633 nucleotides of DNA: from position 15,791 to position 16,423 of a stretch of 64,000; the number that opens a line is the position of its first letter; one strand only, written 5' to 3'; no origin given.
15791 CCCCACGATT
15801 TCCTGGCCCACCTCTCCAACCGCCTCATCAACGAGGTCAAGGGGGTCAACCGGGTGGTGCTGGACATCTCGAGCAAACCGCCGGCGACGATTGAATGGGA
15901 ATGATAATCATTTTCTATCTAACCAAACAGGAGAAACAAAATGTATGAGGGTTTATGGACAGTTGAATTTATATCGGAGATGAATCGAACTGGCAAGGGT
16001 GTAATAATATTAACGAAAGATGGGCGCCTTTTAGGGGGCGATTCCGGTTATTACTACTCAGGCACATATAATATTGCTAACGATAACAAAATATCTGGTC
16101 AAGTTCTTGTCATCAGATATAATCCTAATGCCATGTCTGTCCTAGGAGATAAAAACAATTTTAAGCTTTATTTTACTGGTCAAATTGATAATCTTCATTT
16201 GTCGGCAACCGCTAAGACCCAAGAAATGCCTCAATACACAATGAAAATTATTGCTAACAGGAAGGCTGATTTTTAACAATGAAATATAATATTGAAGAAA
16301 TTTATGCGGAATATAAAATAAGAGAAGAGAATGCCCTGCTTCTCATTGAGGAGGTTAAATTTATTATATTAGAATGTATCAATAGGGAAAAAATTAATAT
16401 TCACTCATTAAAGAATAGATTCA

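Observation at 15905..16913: AT-rich 1-kb islet between guaA and holB carries a GrlR-like gene plus a stand-alone RelA/SpoT synthetase-domain gene: candidate toxSAS-type toxin-antitoxin/defence pair with an undescribed partner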

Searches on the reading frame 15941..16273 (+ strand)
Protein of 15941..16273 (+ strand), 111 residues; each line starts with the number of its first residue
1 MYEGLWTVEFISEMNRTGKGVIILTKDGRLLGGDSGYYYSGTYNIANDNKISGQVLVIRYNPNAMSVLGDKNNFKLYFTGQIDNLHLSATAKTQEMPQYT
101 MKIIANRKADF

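Call 4: search_protein_families(library=pfam, proteins=[window:15941-16273:+], max_evalue=1)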
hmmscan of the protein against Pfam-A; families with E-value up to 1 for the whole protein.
window:15941-16273:+ (111 aa): 1 family
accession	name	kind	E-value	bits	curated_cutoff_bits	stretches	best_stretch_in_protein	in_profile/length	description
PF16518.11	GrlR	-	1.2e-06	29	26.8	1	1-84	1-81/110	T3SS negative regulator,GrlR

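Call 5: search_protein_families(library=ncbifam, proteins=[window:15941-16273:+], max_evalue=1)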
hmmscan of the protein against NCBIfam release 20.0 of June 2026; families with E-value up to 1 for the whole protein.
window:15941-16273:+ (111 aa): 1 family
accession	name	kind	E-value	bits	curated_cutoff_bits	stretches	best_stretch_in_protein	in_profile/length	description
NF010652.0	PRK14051.1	equivalog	0.0001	22.4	205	1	1-79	3-76/123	negative regulator GrlR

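Call 6: search_protein_families(library=padloc, proteins=[window:15941-16273:+], max_evalue=1)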
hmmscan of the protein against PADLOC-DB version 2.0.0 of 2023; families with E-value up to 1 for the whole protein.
window:15941-16273:+ (111 aa): 0 families

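Call 7: search_protein_families(library=phrogs, proteins=[window:15941-16273:+], max_evalue=1)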
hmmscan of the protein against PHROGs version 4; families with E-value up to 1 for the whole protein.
window:15941-16273:+ (111 aa): 2 families
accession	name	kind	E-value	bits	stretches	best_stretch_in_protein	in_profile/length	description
phrog_2483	-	unknown function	9.1e-09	36.6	1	1-105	1-99/106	-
phrog_24001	-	unknown function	0.16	12.3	1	42-109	119-186/227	-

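Call 9: search_solved_structures(query=window:15941-16273:+, max_evalue=10, show_alignments=2)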
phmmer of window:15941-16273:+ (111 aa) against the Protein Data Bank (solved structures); distinct sequences matched with E-value up to 10: 9.
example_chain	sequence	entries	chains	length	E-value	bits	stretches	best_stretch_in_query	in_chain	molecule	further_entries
2ovs_A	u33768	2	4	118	0.002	21.6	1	1-81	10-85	L0044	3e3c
4kt5_A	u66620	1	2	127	0.0024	21.4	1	1-81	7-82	GrlR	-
4jcl_A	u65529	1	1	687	0.22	15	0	21-53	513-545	Cyclomaltodextrin glucanotransferase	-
6aij_A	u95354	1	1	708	0.26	14.8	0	21-53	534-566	Cyclomaltodextrin glucanotransferase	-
6l2h_A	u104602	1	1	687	0.26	14.8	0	21-54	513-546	Alpha-cyclodextrin glucanotransferase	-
3wms_A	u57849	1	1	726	0.26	14.8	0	21-54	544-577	Alpha-cyclodextrin glucanotransferase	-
6zq3_A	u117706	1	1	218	0.36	14.3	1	39-94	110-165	Silicatein alpha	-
1vh3_A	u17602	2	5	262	1.1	12.8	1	60-82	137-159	3-deoxy-manno-octulosonate cytidylyltransferase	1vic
3duv_A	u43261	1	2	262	1.1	12.8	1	60-82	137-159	3-deoxy-manno-octulosonate cytidylyltransferase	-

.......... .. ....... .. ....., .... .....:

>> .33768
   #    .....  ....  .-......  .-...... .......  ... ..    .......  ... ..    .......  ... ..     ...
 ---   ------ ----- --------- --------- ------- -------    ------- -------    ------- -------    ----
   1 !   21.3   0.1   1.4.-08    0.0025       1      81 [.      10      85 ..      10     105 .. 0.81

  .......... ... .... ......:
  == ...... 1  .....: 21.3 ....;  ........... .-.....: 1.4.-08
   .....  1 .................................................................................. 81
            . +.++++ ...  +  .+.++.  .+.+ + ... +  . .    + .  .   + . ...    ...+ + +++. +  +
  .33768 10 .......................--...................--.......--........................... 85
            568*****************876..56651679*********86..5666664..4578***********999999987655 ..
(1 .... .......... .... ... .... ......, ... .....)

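Call 12: find_homologous_proteins(query=window:15941-16273:+)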
Query window:15941-16273:+ (111 aa): 10 proteins with E <= 0.001 among 10 candidates.
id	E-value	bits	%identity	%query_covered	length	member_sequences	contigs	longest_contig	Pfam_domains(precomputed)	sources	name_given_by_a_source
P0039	6.7e-68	243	100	100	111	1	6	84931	PF16518.12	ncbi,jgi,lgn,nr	ncbi:MAG: hypothetical protein FJ128_00400 [Deltaproteobacteria bacterium]|nr:hypothetical protein [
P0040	2.6e-35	139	59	100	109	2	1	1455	-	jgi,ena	jgi:hypothetical protein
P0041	7.9e-34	134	58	100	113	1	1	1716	-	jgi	jgi:hypothetical protein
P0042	1.6e-33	133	59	99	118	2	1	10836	-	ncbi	ncbi:MAG: GrlR family regulatory protein [Pseudomonadota bacterium]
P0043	1.3e-32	130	57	100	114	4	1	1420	-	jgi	jgi:hypothetical protein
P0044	9.0e-31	124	54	99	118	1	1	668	-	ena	-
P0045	3.2e-27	113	53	99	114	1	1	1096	PF16518.12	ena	-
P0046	9.0e-23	98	44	97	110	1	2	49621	-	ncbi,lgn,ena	-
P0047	2.0e-22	97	45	100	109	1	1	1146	-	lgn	-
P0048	8.1e-22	95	44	99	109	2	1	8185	-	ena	-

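Call 28: find_related_loci(query=A2, collection=viral_contigs, flank=4000)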
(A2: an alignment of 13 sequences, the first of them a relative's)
Query A2 (111 aa) in viral_contigs; peptide patterns used: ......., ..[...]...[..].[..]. (x = any residue, [..] = any of these).
72 stretches matched a pattern, but none encodes a relative of the query by tblastn (E <= 1e-3).

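Call 35: search_solved_structures(query=A2, max_evalue=10, show_alignments=1)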
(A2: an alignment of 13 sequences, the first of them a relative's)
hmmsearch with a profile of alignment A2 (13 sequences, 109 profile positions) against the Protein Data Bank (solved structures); distinct sequences matched with E-value up to 10: 6.
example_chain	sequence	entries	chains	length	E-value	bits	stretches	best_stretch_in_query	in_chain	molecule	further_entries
2ovs_A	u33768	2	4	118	1.1e-05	28.9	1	2-80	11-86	L0044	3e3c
4kt5_A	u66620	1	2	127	1.3e-05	28.6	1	2-80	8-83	GrlR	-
7b2r_A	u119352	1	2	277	1.5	12.4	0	50-79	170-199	Tripartite motif-containing protein 2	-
7b96_A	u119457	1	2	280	1.6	12.3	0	50-79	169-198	Isoform 2 of Tripartite motif-containing protein 2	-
7qrv_A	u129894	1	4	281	1.6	12.3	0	50-78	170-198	Tripartite motif-containing protein 2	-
7qrw_A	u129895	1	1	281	3.6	11.1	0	49-76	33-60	Isoform 4 of Tripartite motif-containing protein 3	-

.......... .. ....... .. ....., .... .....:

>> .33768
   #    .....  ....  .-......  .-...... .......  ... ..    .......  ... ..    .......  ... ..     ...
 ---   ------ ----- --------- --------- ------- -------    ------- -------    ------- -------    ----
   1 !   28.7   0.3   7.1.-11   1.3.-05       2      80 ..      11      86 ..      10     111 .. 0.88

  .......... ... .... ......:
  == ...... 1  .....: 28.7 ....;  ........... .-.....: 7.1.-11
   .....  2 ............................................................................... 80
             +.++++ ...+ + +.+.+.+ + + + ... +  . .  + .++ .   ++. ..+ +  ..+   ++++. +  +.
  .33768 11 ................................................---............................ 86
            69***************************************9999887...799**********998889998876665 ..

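Call 51: predict_structure(alignment_id=A3)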
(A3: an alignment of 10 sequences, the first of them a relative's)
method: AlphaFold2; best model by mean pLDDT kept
length: 111 residues; sequences in the alignment: 10
mean_pLDDT: 94.0   pTM: 0.83
mean pLDDT of the five models: 94.0, 92.9, 92.7, 92.7, 92.0
residues with pLDDT >= 90: 91; 70-90: 20; 50-70: 0; < 50: 0
segments of 3 or more residues with pLDDT < 50: none
pLDDT, mean of each block of 10 residues (from residue 1): 94 92 96 97 95 97 92 95 96 87 94 77
secondary structure, 60 per line:
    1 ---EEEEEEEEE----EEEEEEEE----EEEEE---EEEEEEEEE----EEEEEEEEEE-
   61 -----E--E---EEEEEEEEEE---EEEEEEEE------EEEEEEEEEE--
elements in order: E4-12 E17-24 E29-33 E37-45 E50-59 E73-82 E86-93 E100-109

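Call 54: fold_search(model_id=the predicted structure, library=pdb)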
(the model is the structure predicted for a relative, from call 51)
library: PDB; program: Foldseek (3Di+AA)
matches with E <= 10: 1173; with E <= 0.001: 3
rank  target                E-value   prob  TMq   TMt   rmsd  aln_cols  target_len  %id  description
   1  4kt5_A                3.5e-08  1.00  0.82  0.80   3.1       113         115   22  Structure of GrlR-GrlA complex (released 2013-10-09)
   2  4kt5_B                7.5e-08  1.00  0.84  0.82   2.9       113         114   22  Structure of GrlR-GrlA complex (released 2013-10-09)
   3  2ovs_A                1.0e-07  1.00  0.84  0.79   3.2       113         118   22  Crystal structure of a Type Three secretion System protein (released 2007-05-29)
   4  6czg_A                2.5e-03  1.00  0.51  0.50  13.6       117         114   10  Structure of a redesigned beta barrel, b11L5F_LGL (released 2018-09-19)
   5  8veh_A                4.7e-03  0.93  0.36  0.23  16.2       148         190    7  Crystal structure of outer membrane lipoprotein carrier protein (LolA) from Rickettsia bellii (released 2023-12-27)
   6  2fr2                  8.2e-03  1.00  0.47  0.37   5.5       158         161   14  Crystal Structure of Rv2717c from M. tuberculosis (released 2006-01-31)
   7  8veh_B                8.6e-03  0.87  0.36  0.23  15.9       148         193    7  Crystal structure of outer membrane lipoprotein carrier protein (LolA) from Rickettsia bellii (released 2023-12-27)
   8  1k3b_A                9.0e-03  1.00  0.53  0.50  12.0       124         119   11  Crystal Structure of Human Dipeptidyl Peptidase I (Cathepsin C): Exclusion Domain Added to an Endopeptidase Framework  (released 2002-04-02)
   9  4cdc_A                9.0e-03  1.00  0.50  0.49  10.6       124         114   10  Human DPP1 in complex with (2S)-2-amino-N-((1S)-1-cyano-2-(4- phenylphenyl)ethyl)butanamide (released 2014-03-19)
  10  1jmx_A                1.1e-02  1.00  0.69  0.17   3.6       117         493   13  crystal structure of a quinohemoprotein amine dehydrogenase from pseudomonas putida (released 2002-01-16)
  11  5h9n                  1.3e-02  1.00  0.52  0.40   5.4       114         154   11  Crystal structure of LTBP1 Y114A mutant in complex with leukotriene C4 (released 2016-05-11)
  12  1jju_A                1.5e-02  1.00  0.66  0.16   3.7       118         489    8  Structure of a Quinohemoprotein Amine Dehydrogenase with a Unique Redox Cofactor and Highly Unusual Crosslinking (released 2001-12-12)
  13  4hfo_C                1.7e-02  0.99  0.50  0.32   8.2       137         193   13  Biogenic amine-binding protein selenomethionine derivative (released 2013-01-02)
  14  5ha0                  1.8e-02  1.00  0.52  0.40   5.4       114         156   11  Crystal structure of the LTBP1 leukotriene d4 complex (released 2016-05-11)
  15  6czj_A                1.8e-02  1.00  0.67  0.68   3.5       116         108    9  Structure of a redesigned beta barrel, b10 (released 2018-09-19)
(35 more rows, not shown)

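Call 57: find_related_loci(query=A2, collection=metagenome_contigs, flank=3000)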
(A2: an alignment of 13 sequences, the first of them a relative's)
Query A2 (111 aa) in metagenome_contigs; peptide patterns used: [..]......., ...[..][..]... (x = any residue, [..] = any of these).
272 stretches matched a pattern; 153 encode a relative of the query (tblastn E <= 1e-3); the best 80 are kept; 80 distinct loci.
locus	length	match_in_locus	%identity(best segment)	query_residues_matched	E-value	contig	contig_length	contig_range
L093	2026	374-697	56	2-111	1e-40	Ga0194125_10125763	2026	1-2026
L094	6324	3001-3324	56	2-111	2e-40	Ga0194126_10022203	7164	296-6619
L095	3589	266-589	56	2-111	2e-40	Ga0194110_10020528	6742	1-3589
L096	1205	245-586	54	1-111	2e-39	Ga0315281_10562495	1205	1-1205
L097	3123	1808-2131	54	2-111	2e-36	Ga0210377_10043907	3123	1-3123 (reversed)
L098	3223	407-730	55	1-110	4e-36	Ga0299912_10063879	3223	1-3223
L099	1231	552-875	52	2-111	1e-35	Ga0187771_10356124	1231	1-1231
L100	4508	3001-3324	53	2-111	2e-34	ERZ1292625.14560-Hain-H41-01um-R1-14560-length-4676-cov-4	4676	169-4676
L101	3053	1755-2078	53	1-110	2e-33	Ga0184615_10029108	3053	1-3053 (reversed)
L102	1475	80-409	51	2-108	1e-32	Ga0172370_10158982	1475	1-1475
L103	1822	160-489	48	1-111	2e-32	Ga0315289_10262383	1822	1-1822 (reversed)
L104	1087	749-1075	48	1-111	5e-33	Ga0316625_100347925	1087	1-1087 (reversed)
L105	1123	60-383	46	1-110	3e-32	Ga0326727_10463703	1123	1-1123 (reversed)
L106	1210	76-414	56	1-111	7e-32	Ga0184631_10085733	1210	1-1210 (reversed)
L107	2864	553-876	46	1-110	5e-31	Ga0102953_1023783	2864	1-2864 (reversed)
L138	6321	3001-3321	42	3-111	6e-23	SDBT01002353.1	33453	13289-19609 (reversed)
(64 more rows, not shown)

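Call 74: search_dna_similar(query=window:15941-16273:+, collection=phages, mode=protein, max_evalue=0.001, max_rows=15)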
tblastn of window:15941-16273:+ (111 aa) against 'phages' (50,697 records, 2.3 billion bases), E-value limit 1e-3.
No match.

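Call 75: search_dna_similar(query=window:15941-16273:+, collection=plasmids, mode=protein, max_evalue=0.001, max_rows=15)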
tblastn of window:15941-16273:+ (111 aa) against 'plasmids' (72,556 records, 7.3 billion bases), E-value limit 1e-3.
No match.

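Call 81: search_protein_representatives(alignment_id=A3)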
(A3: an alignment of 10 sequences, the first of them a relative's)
Query: 10 sequences, 109 profile positions. Proteins with E-value up to 0.001 (for the whole library): 1347; up to 1e-10: 440; up to 1e-30: 5. The best 150 are listed.
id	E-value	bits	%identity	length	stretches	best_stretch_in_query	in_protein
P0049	1.1e-42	160.9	-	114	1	1-109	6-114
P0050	6.1e-33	129.5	-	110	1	1-109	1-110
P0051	6.5e-33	129.4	-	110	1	1-109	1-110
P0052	1.0e-32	128.8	-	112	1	1-109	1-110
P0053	2.7e-32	127.4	-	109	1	1-109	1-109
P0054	1.4e-30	121.9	-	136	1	1-109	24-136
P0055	5.7e-30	120.0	-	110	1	1-106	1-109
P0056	2.6e-28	114.6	-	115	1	1-78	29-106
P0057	1.7e-25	105.5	-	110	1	2-109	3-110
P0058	2.8e-25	104.8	-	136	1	3-109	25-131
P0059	3.7e-25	104.5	-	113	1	1-108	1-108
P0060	2.1e-24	102.0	-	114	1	2-106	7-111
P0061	2.5e-24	101.8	-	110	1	1-109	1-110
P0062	3.2e-24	101.4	-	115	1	1-109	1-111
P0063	7.3e-24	100.3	-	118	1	1-81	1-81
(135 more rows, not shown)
